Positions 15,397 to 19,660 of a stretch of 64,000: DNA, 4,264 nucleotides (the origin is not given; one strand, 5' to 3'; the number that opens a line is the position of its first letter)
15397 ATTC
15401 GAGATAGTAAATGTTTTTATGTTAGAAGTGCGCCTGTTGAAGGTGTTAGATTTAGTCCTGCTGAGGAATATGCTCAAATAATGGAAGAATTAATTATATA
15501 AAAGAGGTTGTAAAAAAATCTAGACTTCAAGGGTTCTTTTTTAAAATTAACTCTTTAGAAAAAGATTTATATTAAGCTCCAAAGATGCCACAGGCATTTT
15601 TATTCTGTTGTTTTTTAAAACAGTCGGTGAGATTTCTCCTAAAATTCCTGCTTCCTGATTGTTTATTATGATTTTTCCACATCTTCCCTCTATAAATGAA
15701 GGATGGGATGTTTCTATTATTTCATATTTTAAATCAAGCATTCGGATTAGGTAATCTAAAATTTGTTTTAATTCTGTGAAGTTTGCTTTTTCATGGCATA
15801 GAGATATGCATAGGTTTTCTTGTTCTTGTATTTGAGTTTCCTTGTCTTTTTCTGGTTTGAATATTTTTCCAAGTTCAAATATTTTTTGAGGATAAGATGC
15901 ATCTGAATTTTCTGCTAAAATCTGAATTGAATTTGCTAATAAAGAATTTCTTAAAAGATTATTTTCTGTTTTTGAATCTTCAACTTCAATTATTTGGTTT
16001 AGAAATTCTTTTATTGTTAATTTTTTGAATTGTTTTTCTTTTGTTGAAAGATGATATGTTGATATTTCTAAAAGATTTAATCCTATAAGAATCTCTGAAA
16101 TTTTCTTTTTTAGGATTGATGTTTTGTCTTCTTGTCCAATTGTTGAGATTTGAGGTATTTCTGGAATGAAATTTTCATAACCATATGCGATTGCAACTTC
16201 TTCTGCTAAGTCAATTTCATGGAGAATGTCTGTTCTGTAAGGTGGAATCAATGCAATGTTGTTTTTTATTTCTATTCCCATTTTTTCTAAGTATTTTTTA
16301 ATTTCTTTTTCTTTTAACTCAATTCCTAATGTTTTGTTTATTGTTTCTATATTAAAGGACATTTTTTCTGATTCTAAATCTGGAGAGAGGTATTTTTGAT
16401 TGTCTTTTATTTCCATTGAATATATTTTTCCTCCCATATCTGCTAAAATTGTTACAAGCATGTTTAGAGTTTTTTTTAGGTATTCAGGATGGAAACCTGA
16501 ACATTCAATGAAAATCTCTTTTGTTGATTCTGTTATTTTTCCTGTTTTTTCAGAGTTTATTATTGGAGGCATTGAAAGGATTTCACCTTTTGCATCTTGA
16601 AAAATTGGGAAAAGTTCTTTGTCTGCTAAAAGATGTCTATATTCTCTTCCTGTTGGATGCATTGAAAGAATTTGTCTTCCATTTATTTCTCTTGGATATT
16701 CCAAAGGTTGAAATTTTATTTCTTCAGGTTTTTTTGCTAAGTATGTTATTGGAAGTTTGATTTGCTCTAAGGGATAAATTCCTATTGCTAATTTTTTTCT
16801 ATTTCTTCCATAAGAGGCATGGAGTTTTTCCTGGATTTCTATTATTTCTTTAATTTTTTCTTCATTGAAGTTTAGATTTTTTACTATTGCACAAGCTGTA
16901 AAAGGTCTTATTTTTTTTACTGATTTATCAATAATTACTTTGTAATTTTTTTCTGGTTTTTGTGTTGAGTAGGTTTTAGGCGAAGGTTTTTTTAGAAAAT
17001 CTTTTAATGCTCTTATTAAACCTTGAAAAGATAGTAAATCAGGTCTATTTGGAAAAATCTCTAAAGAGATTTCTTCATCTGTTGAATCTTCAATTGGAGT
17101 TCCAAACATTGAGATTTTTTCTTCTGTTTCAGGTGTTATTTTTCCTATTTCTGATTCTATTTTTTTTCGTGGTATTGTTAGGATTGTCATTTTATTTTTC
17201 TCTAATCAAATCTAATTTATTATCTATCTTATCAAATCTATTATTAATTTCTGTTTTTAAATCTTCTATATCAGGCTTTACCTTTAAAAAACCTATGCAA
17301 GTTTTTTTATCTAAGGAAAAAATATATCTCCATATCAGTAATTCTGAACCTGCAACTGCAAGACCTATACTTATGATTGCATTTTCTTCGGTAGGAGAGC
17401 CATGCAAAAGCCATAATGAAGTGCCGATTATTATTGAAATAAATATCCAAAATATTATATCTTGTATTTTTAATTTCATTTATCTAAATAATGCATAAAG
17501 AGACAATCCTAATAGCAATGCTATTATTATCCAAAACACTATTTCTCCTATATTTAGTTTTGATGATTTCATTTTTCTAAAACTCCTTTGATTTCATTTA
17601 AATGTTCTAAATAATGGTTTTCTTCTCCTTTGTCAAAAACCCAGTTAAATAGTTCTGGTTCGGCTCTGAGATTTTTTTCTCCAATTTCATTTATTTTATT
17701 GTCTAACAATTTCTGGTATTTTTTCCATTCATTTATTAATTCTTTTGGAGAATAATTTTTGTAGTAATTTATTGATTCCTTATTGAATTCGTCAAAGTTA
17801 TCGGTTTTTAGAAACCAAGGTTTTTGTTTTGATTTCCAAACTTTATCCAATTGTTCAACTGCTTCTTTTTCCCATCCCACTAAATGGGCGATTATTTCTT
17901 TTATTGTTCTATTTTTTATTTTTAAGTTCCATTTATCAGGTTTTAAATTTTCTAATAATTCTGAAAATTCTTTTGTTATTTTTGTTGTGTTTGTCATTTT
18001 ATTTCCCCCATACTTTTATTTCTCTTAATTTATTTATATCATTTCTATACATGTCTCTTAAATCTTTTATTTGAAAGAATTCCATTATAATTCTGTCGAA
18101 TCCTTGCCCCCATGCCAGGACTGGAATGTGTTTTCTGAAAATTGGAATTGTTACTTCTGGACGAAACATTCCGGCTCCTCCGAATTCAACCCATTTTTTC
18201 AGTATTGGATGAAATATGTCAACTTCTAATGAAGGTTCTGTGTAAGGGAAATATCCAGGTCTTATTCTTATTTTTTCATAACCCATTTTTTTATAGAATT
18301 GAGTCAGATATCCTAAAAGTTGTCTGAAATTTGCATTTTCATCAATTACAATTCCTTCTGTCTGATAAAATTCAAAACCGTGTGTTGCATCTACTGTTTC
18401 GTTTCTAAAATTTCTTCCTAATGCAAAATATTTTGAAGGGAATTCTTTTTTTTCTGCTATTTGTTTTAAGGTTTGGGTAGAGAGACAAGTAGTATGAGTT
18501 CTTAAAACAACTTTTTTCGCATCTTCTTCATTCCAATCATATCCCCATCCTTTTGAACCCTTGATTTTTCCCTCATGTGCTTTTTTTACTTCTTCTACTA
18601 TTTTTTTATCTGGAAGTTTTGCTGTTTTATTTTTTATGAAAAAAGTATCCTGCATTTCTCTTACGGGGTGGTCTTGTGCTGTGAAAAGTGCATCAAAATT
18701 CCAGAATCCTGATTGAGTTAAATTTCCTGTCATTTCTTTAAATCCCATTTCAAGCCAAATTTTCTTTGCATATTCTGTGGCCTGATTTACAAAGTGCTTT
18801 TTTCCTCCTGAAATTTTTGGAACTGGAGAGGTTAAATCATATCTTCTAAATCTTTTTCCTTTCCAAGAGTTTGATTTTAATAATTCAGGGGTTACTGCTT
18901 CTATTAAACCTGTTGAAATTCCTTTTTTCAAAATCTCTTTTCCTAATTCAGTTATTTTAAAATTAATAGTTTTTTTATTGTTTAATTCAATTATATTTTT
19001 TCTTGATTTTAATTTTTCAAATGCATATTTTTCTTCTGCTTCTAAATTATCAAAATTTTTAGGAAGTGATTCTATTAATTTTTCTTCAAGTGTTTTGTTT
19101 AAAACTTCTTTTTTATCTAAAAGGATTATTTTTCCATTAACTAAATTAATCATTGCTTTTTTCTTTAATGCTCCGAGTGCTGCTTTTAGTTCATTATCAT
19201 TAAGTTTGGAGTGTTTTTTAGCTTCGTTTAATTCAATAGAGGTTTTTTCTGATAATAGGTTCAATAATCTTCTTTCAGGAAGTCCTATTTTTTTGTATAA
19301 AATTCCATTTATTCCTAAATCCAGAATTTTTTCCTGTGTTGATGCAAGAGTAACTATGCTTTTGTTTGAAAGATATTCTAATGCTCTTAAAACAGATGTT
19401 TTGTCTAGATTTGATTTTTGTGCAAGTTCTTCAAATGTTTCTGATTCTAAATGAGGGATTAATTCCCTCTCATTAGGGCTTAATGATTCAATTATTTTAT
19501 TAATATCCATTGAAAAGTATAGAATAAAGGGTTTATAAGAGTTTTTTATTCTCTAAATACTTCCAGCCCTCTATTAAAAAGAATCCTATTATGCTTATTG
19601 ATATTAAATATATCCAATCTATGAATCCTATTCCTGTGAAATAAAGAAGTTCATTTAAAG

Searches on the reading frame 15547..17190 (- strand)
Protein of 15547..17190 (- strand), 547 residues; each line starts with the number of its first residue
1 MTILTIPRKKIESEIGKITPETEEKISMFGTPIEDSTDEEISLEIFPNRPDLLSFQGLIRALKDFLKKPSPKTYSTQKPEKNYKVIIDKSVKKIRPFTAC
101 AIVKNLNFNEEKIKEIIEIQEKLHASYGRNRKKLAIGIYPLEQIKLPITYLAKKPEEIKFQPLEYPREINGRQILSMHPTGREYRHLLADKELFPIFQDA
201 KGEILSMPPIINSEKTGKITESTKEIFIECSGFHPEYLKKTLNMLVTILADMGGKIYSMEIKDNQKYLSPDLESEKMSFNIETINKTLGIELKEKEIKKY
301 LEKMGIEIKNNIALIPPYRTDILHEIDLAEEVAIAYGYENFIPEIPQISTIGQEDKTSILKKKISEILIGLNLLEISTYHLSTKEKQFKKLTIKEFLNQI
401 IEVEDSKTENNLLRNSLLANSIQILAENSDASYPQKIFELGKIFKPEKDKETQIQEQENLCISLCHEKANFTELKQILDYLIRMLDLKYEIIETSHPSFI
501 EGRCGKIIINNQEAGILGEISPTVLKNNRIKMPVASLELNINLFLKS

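Call 72: search_protein_families(library=pfam, proteins=[window:15547-17190:-], max_evalue=0.001)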
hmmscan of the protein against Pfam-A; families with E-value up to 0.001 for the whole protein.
window:15547-17190:- (547 aa): 5 families
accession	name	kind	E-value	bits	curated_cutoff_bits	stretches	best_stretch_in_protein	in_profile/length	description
PF17759.6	tRNA_synthFbeta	-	4e-35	121.7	22.4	1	345-541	5-214/214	Phenylalanyl tRNA synthetase beta chain CLM domain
PF03484.21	B5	-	3.7e-20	72.3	28.6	1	278-338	2-67/67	tRNA synthetase B5 domain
PF03483.22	B3_4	-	9.1e-08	32.3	29.3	1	111-241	33-135/174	B3/4 domain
PF01409.25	tRNA-synt_2d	-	1.5e-06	28.3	19.8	1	351-488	13-157/246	tRNA synthetases class II core domain (F)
PF18262.7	PhetRS_B1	-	1.9e-06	28.5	26.8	0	34-68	49-83/83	Phe-tRNA synthetase beta subunit B1 domain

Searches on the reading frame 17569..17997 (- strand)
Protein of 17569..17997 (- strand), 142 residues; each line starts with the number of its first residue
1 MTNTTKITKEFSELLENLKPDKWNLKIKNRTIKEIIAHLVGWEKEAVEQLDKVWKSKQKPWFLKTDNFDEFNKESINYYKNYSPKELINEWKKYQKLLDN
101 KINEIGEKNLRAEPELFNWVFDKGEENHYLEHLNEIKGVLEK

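Call 83: search_protein_families(library=pfam, proteins=[window:17569-17997:-], max_evalue=0.001)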
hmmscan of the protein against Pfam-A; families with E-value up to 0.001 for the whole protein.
window:17569-17997:- (142 aa): 1 family
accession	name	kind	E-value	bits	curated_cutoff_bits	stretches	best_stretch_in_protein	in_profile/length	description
PF12867.12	DinB_2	-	1e-05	26.4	24.8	1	8-115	6-100/128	DinB superfamily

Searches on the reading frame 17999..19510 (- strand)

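Call 72: search_protein_families(library=pfam, proteins=[window:17999-19510:-], max_evalue=0.001)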
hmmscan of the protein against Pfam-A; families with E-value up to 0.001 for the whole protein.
window:17999-19510:- (503 aa): 3 families
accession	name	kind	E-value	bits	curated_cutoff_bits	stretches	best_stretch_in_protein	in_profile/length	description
PF01409.25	tRNA-synt_2d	-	1.3e-79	267.6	19.8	1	224-497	2-245/246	tRNA synthetases class II core domain (F)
PF00152.25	tRNA-synt_2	-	2.8e-05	23.8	25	1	344-385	78-118/308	tRNA synthetases class II (D, K and N)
PF00587.30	tRNA-synt_2b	-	0.00076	20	29.3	1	332-446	10-134/179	tRNA synthetase class II core domain (G, H, P, S and T)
